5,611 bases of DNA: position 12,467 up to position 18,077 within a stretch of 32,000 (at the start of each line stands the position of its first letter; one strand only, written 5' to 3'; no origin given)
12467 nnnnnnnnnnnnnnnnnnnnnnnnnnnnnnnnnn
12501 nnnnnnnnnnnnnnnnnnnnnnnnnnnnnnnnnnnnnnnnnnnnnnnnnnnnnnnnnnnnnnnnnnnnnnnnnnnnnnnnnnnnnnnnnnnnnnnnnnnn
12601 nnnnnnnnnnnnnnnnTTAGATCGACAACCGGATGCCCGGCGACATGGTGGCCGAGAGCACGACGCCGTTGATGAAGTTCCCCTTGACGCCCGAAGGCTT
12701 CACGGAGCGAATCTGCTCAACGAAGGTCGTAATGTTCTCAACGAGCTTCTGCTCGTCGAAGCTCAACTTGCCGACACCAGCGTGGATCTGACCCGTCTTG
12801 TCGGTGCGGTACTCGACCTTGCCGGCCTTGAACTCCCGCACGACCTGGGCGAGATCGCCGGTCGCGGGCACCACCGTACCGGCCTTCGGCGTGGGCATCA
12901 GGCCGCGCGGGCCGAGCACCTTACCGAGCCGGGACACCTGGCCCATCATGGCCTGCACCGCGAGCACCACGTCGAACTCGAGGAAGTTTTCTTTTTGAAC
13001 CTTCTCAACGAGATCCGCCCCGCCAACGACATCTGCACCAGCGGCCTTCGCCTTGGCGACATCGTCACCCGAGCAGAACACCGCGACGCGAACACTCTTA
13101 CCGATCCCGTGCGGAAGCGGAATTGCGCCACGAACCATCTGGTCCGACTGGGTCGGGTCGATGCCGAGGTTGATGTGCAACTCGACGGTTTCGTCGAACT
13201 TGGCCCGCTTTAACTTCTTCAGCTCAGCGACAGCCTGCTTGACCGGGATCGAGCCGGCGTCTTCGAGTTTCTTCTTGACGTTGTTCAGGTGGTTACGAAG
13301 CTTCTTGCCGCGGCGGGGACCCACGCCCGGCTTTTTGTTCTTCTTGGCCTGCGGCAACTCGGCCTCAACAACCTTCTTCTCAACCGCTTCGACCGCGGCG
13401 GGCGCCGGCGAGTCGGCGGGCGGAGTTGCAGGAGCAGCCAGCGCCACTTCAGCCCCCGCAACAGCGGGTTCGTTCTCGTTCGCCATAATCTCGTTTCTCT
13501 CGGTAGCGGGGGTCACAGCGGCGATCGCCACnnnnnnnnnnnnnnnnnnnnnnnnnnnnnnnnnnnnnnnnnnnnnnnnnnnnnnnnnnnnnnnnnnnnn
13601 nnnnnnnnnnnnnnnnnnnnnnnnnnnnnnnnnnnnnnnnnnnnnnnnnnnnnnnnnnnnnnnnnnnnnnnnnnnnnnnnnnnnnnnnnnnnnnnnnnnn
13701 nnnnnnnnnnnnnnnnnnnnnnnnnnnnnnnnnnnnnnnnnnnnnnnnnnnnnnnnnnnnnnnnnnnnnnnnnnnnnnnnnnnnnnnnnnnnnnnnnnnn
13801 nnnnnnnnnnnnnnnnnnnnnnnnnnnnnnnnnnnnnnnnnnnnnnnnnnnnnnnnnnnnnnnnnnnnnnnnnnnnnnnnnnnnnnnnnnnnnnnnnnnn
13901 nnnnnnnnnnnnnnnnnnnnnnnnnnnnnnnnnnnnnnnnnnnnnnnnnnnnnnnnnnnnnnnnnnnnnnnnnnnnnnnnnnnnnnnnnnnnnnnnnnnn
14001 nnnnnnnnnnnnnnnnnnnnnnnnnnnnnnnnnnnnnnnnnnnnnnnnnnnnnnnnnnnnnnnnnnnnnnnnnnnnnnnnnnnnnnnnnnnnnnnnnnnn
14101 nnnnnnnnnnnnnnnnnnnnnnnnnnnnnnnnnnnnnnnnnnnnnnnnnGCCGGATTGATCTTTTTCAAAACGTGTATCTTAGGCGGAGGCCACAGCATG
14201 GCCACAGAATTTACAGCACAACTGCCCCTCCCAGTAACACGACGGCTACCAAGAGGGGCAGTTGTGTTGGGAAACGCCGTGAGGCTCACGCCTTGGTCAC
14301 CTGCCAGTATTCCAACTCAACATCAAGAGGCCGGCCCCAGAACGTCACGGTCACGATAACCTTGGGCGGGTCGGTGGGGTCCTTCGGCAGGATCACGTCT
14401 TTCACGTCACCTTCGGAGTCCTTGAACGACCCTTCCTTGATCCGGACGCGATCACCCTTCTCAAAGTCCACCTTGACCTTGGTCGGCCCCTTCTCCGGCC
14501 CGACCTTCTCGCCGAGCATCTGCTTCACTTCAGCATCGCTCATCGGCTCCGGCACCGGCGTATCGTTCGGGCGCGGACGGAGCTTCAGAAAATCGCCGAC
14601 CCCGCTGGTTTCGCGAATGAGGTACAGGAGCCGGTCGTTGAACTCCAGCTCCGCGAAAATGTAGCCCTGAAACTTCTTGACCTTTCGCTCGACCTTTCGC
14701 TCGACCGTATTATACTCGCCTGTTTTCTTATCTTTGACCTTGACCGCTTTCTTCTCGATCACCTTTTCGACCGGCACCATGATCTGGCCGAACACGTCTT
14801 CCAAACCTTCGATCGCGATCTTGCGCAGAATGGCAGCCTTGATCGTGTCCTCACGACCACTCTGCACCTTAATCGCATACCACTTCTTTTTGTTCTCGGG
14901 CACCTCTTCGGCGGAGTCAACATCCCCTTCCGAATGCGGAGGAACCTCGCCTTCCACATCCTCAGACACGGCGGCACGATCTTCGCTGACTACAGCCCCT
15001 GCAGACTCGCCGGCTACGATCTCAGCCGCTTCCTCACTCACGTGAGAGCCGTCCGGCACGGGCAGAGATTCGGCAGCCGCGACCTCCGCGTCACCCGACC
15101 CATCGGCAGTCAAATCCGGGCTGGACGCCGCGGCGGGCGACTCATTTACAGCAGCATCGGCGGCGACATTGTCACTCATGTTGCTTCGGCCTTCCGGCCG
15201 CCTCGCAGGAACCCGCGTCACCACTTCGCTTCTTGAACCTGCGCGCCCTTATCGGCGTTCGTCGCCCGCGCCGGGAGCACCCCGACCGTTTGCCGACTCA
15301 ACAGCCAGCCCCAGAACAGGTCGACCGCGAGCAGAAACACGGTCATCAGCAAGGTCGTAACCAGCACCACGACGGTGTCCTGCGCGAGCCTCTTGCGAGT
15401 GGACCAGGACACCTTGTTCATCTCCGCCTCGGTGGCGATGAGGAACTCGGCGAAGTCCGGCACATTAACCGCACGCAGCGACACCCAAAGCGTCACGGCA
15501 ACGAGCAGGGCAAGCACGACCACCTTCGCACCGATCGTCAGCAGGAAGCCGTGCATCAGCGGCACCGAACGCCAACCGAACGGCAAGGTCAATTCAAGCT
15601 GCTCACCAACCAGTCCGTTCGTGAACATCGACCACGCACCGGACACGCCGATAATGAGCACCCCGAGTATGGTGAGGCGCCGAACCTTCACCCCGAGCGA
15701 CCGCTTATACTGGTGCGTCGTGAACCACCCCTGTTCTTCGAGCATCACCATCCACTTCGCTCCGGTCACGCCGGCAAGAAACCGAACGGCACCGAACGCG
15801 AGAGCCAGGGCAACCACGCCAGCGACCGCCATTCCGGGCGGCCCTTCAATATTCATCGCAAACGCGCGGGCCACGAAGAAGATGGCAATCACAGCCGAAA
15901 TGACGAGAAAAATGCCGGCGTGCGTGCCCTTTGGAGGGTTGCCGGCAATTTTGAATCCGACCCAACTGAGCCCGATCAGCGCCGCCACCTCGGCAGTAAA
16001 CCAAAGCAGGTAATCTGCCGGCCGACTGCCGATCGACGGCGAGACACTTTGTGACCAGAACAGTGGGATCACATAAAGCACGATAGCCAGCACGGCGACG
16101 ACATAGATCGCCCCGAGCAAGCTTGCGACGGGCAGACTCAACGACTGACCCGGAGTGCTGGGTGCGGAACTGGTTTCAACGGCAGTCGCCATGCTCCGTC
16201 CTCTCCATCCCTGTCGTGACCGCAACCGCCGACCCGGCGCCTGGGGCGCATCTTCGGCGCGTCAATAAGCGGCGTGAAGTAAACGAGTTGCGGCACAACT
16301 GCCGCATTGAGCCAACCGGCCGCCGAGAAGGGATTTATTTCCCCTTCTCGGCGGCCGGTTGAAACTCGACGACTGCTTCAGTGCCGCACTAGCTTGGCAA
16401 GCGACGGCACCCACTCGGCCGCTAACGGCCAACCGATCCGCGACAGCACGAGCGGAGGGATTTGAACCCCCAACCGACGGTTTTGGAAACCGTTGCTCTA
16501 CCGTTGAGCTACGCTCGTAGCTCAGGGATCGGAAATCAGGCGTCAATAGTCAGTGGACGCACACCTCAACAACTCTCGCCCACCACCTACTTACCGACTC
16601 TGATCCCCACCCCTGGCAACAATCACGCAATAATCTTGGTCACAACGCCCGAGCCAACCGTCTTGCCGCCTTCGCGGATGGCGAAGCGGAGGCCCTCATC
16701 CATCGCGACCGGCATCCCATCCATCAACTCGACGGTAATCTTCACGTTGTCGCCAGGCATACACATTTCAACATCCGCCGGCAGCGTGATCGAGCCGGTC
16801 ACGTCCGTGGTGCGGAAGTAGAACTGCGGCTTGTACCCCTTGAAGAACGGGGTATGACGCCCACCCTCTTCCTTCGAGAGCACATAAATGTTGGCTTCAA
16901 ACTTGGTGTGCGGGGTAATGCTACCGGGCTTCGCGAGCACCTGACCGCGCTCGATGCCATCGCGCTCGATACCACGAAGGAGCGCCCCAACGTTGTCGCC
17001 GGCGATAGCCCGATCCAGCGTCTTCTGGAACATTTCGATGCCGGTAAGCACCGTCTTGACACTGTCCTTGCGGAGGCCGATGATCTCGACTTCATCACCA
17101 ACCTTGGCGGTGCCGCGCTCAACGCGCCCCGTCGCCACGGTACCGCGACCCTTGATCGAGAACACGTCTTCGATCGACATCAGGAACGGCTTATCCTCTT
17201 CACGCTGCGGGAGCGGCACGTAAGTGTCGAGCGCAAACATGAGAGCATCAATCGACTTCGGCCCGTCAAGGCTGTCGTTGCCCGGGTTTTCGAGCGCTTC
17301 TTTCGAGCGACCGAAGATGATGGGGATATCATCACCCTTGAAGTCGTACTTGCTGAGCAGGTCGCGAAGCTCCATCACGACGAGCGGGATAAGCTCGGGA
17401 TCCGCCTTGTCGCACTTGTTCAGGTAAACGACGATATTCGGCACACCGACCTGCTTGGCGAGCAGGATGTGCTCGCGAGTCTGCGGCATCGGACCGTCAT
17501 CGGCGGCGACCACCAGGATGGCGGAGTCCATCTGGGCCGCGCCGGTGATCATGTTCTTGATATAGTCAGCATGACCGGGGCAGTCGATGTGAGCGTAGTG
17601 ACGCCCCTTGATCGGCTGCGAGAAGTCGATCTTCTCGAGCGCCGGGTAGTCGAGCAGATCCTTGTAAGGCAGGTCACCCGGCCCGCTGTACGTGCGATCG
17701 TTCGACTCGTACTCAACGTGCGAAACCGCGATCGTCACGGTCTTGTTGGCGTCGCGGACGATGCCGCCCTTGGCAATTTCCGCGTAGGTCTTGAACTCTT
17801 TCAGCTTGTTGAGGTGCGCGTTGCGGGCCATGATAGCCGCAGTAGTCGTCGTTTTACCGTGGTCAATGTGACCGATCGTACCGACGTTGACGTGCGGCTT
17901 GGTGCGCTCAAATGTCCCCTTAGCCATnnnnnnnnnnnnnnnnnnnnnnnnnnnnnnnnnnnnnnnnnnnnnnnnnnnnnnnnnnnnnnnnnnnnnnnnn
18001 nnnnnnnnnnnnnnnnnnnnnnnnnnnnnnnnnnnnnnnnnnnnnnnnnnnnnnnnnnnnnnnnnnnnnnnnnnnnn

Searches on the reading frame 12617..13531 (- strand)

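Call 31: search_protein_families(library=pfam, proteins=[window:12617-13531:-], max_evalue=0.001)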
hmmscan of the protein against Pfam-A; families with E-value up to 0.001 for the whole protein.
window:12617-13531:- (304 aa): 1 family
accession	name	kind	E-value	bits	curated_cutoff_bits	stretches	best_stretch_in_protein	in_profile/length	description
PF00687.26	Ribosomal_L1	-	9.7e-66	221.5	32.2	1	104-298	1-198/198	Ribosomal protein L1p/L10e family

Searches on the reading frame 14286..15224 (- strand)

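Call 31: search_protein_families(library=pfam, proteins=[window:14286-15224:-], max_evalue=0.001)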
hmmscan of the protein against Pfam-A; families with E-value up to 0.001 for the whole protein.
window:14286-15224:- (312 aa): 1 family
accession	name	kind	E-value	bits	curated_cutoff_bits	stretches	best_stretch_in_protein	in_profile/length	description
PF02357.24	NusG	-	1.4e-15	58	22.2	1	113-236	1-92/93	Transcription termination factor nusG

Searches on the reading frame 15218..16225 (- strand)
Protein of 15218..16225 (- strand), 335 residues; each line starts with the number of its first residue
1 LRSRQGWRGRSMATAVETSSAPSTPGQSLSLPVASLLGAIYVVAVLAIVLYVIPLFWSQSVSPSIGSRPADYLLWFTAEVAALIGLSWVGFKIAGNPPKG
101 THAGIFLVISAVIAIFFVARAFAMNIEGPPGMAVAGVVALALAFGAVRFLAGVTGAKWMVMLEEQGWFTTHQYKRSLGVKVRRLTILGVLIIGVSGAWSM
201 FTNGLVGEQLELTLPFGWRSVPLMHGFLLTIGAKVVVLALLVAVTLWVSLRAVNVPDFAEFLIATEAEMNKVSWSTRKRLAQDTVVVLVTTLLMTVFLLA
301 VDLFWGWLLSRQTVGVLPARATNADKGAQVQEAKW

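Call 31: search_protein_families(library=pfam, proteins=[window:15218-16225:-], max_evalue=0.001)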
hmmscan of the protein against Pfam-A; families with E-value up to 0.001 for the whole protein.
window:15218-16225:- (335 aa): 1 family
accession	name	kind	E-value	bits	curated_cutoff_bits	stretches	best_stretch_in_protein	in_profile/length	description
PF00584.25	SecE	-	3.2e-13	49.8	22.7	1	260-310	2-52/55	SecE/Sec61-gamma subunits of protein translocation complex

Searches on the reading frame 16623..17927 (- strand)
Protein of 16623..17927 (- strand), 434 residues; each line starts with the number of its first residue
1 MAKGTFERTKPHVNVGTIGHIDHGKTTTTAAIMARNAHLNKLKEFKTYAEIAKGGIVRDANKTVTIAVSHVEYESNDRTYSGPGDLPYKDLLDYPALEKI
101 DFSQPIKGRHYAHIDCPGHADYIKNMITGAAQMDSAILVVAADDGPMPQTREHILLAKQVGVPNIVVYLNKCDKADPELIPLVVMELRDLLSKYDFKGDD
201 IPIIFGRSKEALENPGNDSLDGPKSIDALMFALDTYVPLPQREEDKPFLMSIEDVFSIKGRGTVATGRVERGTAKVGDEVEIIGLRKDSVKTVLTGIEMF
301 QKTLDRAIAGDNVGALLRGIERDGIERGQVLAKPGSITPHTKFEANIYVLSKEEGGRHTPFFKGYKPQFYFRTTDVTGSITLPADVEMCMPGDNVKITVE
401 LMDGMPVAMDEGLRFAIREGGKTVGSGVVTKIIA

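Call 31: search_protein_families(library=pfam, proteins=[window:16623-17927:-], max_evalue=0.001)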
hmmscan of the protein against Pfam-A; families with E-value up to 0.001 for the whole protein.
window:16623-17927:- (434 aa): 4 families
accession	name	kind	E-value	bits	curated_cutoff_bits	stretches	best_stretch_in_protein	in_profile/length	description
PF00009.33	GTP_EFTU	-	9.1e-48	162.8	26.5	1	10-238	1-187/188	Elongation factor Tu GTP binding domain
PF03143.23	GTP_EFTU_D3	-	6.9e-37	126.4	27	1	336-432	1-105/106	Elongation factor Tu C-terminal domain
PF03144.31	GTP_EFTU_D2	-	1.1e-18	67.9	30.3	1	262-332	1-73/73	Elongation factor Tu domain 2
PF22042.2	EF-G_D2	-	1.1e-05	25.8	27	1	259-314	13-67/84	Elongation factor G domain 2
